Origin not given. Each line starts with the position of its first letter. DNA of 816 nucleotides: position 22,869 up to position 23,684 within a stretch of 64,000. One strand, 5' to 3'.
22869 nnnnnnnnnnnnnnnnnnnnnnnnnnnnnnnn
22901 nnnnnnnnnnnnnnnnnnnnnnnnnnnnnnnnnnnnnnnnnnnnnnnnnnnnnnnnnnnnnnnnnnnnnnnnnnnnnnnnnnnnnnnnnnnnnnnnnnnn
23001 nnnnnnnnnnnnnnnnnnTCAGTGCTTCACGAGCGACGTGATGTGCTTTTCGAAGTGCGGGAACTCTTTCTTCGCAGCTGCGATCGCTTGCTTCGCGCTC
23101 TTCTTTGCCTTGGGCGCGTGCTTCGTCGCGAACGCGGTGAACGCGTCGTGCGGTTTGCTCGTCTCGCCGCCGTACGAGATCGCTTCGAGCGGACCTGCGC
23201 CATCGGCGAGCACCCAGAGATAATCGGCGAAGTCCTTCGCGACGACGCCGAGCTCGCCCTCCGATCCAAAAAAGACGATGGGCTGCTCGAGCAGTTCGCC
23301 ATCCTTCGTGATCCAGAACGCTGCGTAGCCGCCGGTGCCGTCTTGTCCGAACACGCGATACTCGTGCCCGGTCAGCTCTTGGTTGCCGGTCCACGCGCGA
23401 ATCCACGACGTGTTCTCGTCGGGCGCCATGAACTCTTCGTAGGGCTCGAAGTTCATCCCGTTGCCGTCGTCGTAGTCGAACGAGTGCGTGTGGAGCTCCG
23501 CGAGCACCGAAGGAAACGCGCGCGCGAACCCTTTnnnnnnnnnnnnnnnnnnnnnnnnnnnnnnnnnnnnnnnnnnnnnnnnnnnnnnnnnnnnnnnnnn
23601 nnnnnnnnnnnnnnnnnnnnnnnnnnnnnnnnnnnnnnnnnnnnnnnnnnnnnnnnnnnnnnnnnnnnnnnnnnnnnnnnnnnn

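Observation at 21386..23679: SUKH (SMI1/KNR4) immunity-type protein with a possible histone-H1-like K/A/P tail, adjacent to paralogous secreted Cys-rich lipoproteins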

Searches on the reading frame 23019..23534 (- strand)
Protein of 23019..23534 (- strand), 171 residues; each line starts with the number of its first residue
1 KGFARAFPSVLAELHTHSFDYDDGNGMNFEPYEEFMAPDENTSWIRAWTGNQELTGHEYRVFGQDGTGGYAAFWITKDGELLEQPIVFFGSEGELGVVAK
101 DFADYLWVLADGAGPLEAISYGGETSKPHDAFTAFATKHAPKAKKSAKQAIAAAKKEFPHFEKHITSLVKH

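Call 14: search_solved_structures(query=A2, max_evalue=10, show_alignments=2)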
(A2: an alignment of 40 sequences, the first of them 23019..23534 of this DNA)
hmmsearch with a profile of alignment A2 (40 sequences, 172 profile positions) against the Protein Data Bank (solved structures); distinct sequences matched with E-value up to 10: 7.
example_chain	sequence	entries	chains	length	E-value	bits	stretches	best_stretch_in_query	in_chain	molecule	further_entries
6rfz_A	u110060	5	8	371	0.0015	21.4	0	75-111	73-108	lectin PLL2 from Photorhabdus laumondii | Photorhabdus luminescens subsp. laumondii TTO1 complete genome segment 3/17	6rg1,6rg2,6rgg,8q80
6t96_A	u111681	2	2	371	0.0046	19.7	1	81-111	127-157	Lectin PLL3 | Photorhabdus luminescens subsp. laumondii TTO1 complete genome segment 3/17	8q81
5mxe_A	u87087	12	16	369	0.0067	19.2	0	82-111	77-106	Photorhabdus asymbiotica lectin PHL | lectin PHL | Photorhabdus asymbitoca lectin PHL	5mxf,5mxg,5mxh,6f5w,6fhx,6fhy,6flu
7vu4_A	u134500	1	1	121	0.11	15.2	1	98-150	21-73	de novo design protein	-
8q83_A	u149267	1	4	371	1.4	11.6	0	81-111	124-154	Photorhabdus luminescens subsp. laumondii TTO1 complete genome segment 3/17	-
2kiq_A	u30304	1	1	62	1.9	11.2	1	124-167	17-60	Transcription elongation regulator 1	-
2e71_A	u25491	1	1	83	6.2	9.6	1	124-169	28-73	Transcription elongation regulator 1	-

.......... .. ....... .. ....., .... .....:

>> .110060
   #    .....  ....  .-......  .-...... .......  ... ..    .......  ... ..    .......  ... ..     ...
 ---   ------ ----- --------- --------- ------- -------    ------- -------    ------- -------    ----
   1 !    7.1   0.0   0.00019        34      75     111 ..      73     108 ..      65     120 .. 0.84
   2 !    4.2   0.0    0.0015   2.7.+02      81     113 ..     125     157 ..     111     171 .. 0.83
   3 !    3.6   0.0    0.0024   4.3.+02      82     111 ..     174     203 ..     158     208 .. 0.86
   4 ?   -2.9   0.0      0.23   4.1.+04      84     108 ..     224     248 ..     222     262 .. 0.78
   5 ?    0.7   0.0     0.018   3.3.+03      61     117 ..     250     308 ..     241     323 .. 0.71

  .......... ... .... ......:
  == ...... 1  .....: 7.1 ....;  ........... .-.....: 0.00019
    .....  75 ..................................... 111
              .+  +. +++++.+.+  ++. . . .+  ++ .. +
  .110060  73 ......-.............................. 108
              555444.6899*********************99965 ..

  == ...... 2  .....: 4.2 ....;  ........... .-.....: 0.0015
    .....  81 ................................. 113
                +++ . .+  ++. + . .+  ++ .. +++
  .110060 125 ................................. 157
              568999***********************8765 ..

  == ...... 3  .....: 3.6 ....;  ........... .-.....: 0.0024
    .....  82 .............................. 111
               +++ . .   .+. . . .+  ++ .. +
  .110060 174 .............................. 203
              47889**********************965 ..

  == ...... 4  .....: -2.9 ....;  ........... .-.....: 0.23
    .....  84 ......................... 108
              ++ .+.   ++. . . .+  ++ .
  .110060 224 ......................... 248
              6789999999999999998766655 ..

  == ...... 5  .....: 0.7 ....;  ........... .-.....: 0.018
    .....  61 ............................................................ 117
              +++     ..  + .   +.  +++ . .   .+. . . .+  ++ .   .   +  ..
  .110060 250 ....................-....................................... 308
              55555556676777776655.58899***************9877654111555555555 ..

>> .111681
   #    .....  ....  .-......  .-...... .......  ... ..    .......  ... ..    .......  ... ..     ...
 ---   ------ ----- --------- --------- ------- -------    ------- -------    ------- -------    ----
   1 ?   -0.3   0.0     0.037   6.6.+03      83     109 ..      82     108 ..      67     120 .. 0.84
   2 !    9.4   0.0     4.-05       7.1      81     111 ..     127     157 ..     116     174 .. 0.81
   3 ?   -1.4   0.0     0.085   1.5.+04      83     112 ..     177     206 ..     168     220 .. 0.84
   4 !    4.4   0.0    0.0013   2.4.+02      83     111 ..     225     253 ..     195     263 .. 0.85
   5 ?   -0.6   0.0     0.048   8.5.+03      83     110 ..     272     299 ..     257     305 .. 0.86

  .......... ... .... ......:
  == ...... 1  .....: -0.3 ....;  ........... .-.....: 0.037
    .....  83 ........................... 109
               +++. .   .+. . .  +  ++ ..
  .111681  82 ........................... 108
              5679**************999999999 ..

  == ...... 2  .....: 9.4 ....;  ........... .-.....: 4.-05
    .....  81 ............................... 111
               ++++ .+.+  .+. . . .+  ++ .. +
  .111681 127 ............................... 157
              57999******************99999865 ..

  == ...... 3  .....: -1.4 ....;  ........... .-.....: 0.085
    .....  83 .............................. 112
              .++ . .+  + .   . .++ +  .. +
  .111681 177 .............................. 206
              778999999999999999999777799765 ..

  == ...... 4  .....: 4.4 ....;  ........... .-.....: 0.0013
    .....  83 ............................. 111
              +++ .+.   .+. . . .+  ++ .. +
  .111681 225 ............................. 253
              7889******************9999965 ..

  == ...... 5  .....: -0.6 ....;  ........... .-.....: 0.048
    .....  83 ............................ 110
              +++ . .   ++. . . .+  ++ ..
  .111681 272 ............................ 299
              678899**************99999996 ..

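Call 15: search_protein_families(library=pfam, alignment_id=A2, max_evalue=0.1)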
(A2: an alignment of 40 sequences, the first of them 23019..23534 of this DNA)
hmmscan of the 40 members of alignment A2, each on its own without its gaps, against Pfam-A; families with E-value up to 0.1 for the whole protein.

A. member 1, window:23019-23534:- (171 aa): 1 family
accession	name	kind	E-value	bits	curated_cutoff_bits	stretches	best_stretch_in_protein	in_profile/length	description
PF09346.15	SMI1_KNR4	-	0.00072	20.6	25.4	1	28-106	46-123/125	SMI1 / KNR4 family (SUKH-1)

B. families by the number of members that match (of 40 scanned): 4 families
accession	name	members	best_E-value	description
PF09346.15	SMI1_KNR4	37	3.6e-05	SMI1 / KNR4 family (SUKH-1)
PF07382.16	HC2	1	0.0026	Histone H1-like nucleoprotein HC2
PF05869.16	Dam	1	0.02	DNA N-6-adenine-methyltransferase (Dam)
PF10815.13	ComZ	1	0.034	ComZ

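Call 17: search_protein_families(library=ncbifam, proteins=[window:23019-23534:-], max_evalue=0.01)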
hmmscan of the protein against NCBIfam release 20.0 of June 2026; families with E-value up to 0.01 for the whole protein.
window:23019-23534:- (171 aa): 0 families

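Call 19: predict_structure(alignment_id=A2)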
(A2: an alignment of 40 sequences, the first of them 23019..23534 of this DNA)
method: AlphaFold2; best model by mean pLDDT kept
length: 171 residues; sequences in the alignment: 40
mean_pLDDT: 94.0   pTM: 0.91
mean pLDDT of the five models: 94.0, 93.6, 93.4, 92.6, 92.0
residues with pLDDT >= 90: 147; 70-90: 17; 50-70: 7; < 50: 0
segments of 3 or more residues with pLDDT < 50: none
pLDDT, mean of each block of 10 residues (from residue 1): 91 93 76 97 97 97 94 97 98 96 98 93 84 97 97 98 97 88
secondary structure, 60 per line:
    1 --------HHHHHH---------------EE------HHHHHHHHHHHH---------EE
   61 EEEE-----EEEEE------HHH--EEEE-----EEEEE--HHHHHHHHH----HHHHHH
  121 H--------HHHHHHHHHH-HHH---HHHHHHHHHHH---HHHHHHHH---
elements in order: H9-14 H38-49 E59-64 E70-74 E86-89 E95-99 H102-110 H115-121 H130-139 H147-157 H161-168

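Call 22: fold_search(model_id=the predicted structure, library=pdb)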
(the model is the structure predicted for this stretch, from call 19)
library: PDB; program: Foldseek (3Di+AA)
matches with E <= 10: 124; with E <= 0.001: 0
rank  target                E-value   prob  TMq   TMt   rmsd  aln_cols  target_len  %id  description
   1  4iqn_A                1.3e-01  0.47  0.33  0.27   8.6       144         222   12  Crystal structure of uncharacterized protein from Salmonella enterica subsp. enterica serovar typhimurium str. 14028s (released 2013-01-23)
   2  6itw                  1.6e-01  0.23  0.20  0.16   9.7        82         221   15  Crystal structure of Atu4351 from Agrobacterium tumefaciens (released 2019-03-20)
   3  4iqn_C                1.7e-01  0.38  0.33  0.27   8.7       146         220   13  Crystal structure of uncharacterized protein from Salmonella enterica subsp. enterica serovar typhimurium str. 14028s (released 2013-01-23)
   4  4iqn_B                2.0e-01  0.41  0.34  0.28   8.8       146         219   14  Crystal structure of uncharacterized protein from Salmonella enterica subsp. enterica serovar typhimurium str. 14028s (released 2013-01-23)
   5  6qbp_A                2.5e-01  0.14  0.26  0.22  12.2       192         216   13  structure of the core domaine of Knr4, an intrinsically disordered protein from Saccharomyces cerevisiae - mutant S203 (released 2020-01-29)
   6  8aj2_A                3.0e-01  0.28  0.29  0.24  11.4       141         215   12  structure of the ordered core of Knr4 (loop 189-217 deleted) (released 2023-04-26)
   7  8aj2_B                3.9e-01  0.15  0.30  0.24  11.6       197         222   13  structure of the ordered core of Knr4 (loop 189-217 deleted) (released 2023-04-26)
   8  6qbr_A                6.4e-01  0.13  0.34  0.28  11.4       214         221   14  structure of the core domaine of Knr4, an intrinsically disordered protein from Saccharomyces cerevisiae - mutant S200 (released 2020-01-29)
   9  6qbn_B                6.8e-01  0.13  0.35  0.29  11.5       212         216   15  structure of the core domaine of Knr4, an intrinsically disordered protein from Saccharomyces cerevisiae - mutant S200 (released 2020-01-29)
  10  6qbq_A                7.2e-01  0.16  0.27  0.22  10.3       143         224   13  structure of the core domaine of Knr4, an intrinsically disordered protein from Saccharomyces cerevisiae - mutant S200 (released 2020-01-29)
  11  6qbp_B                7.2e-01  0.13  0.34  0.28  12.0       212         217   13  structure of the core domaine of Knr4, an intrinsically disordered protein from Saccharomyces cerevisiae - mutant S203 (released 2020-01-29)
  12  6qbo_A                8.2e-01  0.11  0.32  0.27  11.6       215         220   12  structure of the core domaine of Knr4, an intrinsically disordered protein from Saccharomyces cerevisiae - mutant S203 (released 2020-01-29)
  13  6qbq_B                9.8e-01  0.13  0.27  0.22  11.0       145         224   13  structure of the core domaine of Knr4, an intrinsically disordered protein from Saccharomyces cerevisiae - mutant S200 (released 2020-01-29)
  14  2j8x_D                1.0e+00  0.10  0.18  0.33   6.4        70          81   18  Epstein-Barr virus uracil-DNA glycosylase in complex with Ugi from PBS-2 (released 2006-12-13)
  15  1lqm_H                1.0e+00  0.09  0.20  0.37   8.3        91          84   15  ESCHERICHIA COLI URACIL-DNA GLYCOSYLASE COMPLEX WITH URACIL-DNA GLYCOSYLASE INHIBITOR PROTEIN (released 2002-11-10)
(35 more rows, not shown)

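Call 29: find_related_loci(query=A2, collection=genome_contigs, flank=6000)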
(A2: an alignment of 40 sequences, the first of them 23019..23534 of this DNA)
Query A2 (171 aa) in genome_contigs; peptide patterns used: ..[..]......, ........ (x = any residue, [..] = any of these).
328 stretches matched a pattern; 258 encode a relative of the query (tblastn E <= 1e-3); the best 80 are kept; 80 distinct loci.
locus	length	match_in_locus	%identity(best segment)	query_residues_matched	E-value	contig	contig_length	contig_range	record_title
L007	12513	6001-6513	84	2-171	1e-77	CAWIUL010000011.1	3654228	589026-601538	MAG: uncultured delta proteobacterium isolate MFD01872.bin.1.328 genome assembly, contig: contig_37708, whole genome sho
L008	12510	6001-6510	64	3-170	9e-69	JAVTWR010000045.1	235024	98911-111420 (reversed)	MAG: Polyangiaceae bacterium isolate labscale reactor_MAG19 NODE_33_length_235024_cov_26.735599, whole genome shotgun se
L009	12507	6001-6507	60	3-170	3e-67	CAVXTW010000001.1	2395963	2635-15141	MAG: uncultured delta proteobacterium isolate MFD04935.bin.2.27 genome assembly, contig: contig_1279, whole genome shotg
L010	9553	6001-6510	59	3-171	4e-66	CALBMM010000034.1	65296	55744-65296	MAG TPA_asm: uncultured proteobacterium isolate SRR6227243_bin.109_CONCOCT_v1.1_MAG genome assembly, contig: ERZ795105.5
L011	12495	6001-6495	61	7-170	6e-66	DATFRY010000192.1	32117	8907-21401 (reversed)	MAG TPA_asm: Kofleriaceae bacterium isolate SMAG_U9370 k141_5406448, whole genome shotgun sequence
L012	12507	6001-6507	59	3-170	1e-65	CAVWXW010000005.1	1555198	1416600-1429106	MAG: uncultured delta proteobacterium isolate MFD03602.bin.2.3 genome assembly, contig: contig_1666, whole genome shotgu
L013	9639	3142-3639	64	3-169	2e-65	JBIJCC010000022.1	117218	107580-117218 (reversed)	MAG: Nannocystaceae bacterium isolate ME2006-08-18D11_3300042945_group2_bin121 Rohwer_bin1479_scaffold_58_c1, whole geno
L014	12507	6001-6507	59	3-170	7e-65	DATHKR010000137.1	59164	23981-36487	MAG TPA_asm: Kofleriaceae bacterium isolate SMAG_U12585 k141_164197, whole genome shotgun sequence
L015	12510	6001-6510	59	3-170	3e-64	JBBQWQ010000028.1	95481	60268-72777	MAG: Polyangiales bacterium isolate Co_metawrap_2065 Cmw_2065_k141_6962300_length_95481_cov_17.9993, whole genome shotgu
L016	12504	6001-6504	67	3-169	5e-64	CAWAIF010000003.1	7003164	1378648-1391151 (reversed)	MAG: uncultured delta proteobacterium isolate MFD02416.bin.1.98 genome assembly, contig: contig_8404, whole genome shotg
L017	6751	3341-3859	58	1-170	8e-64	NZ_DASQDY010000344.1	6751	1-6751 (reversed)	MAG: Archangium sp. isolate SMAG_U11739 k141_308112, whole genome shotgun sequence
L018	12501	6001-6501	63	3-170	2e-63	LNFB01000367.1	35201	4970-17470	MAG: Deltaproteobacteria bacterium Ga0077550 Ga0077550_1263.1, whole genome shotgun sequence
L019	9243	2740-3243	58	3-171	7e-63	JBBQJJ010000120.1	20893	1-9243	MAG: Haliangiales bacterium isolate Co_metawrap_728 Cmw_728_k141_12848713_length_20893_cov_14.0000, whole genome shotgun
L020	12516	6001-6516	57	3-171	3e-62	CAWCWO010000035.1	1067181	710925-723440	MAG: uncultured proteobacterium isolate MFD03250.bin.1.164 genome assembly, contig: contig_6327, whole genome shotgun se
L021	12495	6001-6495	61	3-165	3e-62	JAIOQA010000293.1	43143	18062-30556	MAG: Deltaproteobacteria bacterium isolate LakeFargette_0920_ALND_MAG_72_12 LacPavin_0920_ALND_scaffold_418418, whole ge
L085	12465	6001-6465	54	19-170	4e-52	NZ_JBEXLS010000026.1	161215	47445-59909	Streptomyces sp. NPDC004539 NPDC004539_26_H2.ctg-0026, whole genome shotgun sequence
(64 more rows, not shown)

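Call 60: search_dna_similar(query=window:23019-23534:-, collection=plasmids, mode=protein, max_rows=15)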
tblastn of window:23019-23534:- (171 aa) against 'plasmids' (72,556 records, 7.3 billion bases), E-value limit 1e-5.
Records with a match: 7; places in all: 7; records where one place covers at least 80% of the query: 6.
Best place of each record, by identity: 60-80% 1; <60% 6.
By first word of the organism name: Streptomyces 5; Acinetobacter 1; Pseudomonas 1.
By predicted mobility (MOB-suite, as given by PLSDB): non-mobilizable 4; mobilizable 3.
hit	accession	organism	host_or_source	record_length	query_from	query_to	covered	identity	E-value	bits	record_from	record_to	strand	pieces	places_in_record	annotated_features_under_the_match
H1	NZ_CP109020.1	Streptomyces melanogenes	-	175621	5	170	97%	49.1%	9e-38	143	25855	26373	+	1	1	SMI1/KNR4 family protein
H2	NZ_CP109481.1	Streptomyces sp. NBC_01450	-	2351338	5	170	97%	49.1%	1e-35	137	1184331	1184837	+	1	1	none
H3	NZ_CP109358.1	Streptomyces sp. NBC_01562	-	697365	5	170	97%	47.9%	7e-36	138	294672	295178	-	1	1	SMI1/KNR4 family protein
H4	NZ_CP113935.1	Acinetobacter sp. ESL0695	Melipona lateralis,Rain forest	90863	7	170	96%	47.9%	6e-44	161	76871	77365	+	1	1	SMI1/KNR4 family protein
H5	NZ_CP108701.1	Streptomyces sp. NBC_01006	-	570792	25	170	85%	51.0%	1e-34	134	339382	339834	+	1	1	SMI1/KNR4 family protein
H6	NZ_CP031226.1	Pseudomonas amygdali pv. lachrymans str. M301315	-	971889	7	169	95%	40.9%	2e-28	117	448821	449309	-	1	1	hypothetical protein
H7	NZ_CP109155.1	Streptomyces europaeiscabiei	-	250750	61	103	25%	63.6%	6e-7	55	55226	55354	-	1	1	none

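Call 61: search_dna_similar(query=window:23019-23534:-, collection=phages, mode=protein, max_rows=10)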
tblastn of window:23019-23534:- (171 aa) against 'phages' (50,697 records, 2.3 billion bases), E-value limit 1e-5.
No match.

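Call 62: get_annotated_region(hit=H4, flank=5000)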
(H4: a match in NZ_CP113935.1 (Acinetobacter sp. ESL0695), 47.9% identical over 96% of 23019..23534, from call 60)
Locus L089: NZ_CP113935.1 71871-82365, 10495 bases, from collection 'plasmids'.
description: Acinetobacter sp. ESL0695 plasmid unnamed4, complete sequence
organism: Acinetobacter sp. ESL0695 (NCBI taxid 2983215)
taxonomy: Bacteria; Pseudomonadota; Gammaproteobacteria; Moraxellales; Moraxellaceae; Acinetobacter; Acinetobacter sp. ESL0695
host: -; source: Melipona lateralis,Rain forest; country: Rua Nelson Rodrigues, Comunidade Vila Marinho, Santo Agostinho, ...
typing (MOB-suite, as given by PLSDB): non-mobilizable
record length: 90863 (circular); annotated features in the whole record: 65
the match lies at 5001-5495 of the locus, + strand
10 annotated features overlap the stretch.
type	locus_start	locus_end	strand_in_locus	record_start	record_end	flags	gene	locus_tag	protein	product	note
CDS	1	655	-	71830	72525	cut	-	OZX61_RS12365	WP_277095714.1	IS6 family transposase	-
CDS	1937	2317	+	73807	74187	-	-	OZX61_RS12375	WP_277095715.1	Imm41 family immunity protein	-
CDS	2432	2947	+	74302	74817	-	-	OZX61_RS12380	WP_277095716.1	hypothetical protein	-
CDS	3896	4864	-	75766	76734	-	-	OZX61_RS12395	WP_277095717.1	hypothetical protein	-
CDS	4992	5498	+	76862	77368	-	-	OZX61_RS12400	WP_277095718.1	SMI1/KNR4 family protein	-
CDS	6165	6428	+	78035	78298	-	-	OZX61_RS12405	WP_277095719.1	hypothetical protein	-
CDS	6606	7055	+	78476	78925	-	-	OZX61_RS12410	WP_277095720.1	hypothetical protein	-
CDS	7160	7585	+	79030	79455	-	-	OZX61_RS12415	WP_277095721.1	hypothetical protein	-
CDS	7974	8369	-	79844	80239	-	-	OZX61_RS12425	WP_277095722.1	DUF4440 domain-containing protein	-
CDS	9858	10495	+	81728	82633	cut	-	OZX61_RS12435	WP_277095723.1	LysR family transcriptional regulator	-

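Call 63: get_annotated_region(hit=H1, flank=5000)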
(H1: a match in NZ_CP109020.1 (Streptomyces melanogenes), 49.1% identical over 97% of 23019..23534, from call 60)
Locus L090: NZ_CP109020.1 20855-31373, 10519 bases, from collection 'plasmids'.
description: Streptomyces melanogenes strain NBC_00668 plasmid unnamed1, complete sequence
organism: Streptomyces melanogenes (NCBI taxid 67326)
taxonomy: Bacteria; Actinomycetota; Actinomycetes; Kitasatosporales; Streptomycetaceae; Streptomyces; Streptomyces melanogenes
host: -; source: -; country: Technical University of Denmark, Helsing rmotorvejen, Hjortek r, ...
typing (MOB-suite, as given by PLSDB): non-mobilizable
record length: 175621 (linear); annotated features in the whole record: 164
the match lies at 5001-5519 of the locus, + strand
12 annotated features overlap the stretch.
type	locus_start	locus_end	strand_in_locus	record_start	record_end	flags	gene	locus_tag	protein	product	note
CDS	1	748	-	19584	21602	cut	-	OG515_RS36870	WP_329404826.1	FAD-dependent oxidoreductase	-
CDS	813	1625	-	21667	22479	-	-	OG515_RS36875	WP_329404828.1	hypothetical protein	-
CDS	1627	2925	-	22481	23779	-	-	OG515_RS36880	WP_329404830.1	hypothetical protein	-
CDS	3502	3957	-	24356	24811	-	-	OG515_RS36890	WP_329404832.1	hypothetical protein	-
CDS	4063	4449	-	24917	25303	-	-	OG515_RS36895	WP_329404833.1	hypothetical protein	-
CDS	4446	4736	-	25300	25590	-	-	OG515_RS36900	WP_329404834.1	hypothetical protein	-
CDS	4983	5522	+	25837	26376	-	-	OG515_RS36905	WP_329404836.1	SMI1/KNR4 family protein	-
CDS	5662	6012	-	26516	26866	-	-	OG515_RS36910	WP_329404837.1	hypothetical protein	-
CDS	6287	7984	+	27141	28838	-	-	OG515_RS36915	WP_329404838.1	VCBS repeat-containing protein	-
CDS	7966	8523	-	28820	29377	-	-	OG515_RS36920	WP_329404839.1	HAD domain-containing protein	-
CDS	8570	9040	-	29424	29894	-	-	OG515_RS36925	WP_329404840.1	hypothetical protein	-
CDS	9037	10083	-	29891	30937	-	-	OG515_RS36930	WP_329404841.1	RDD family protein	-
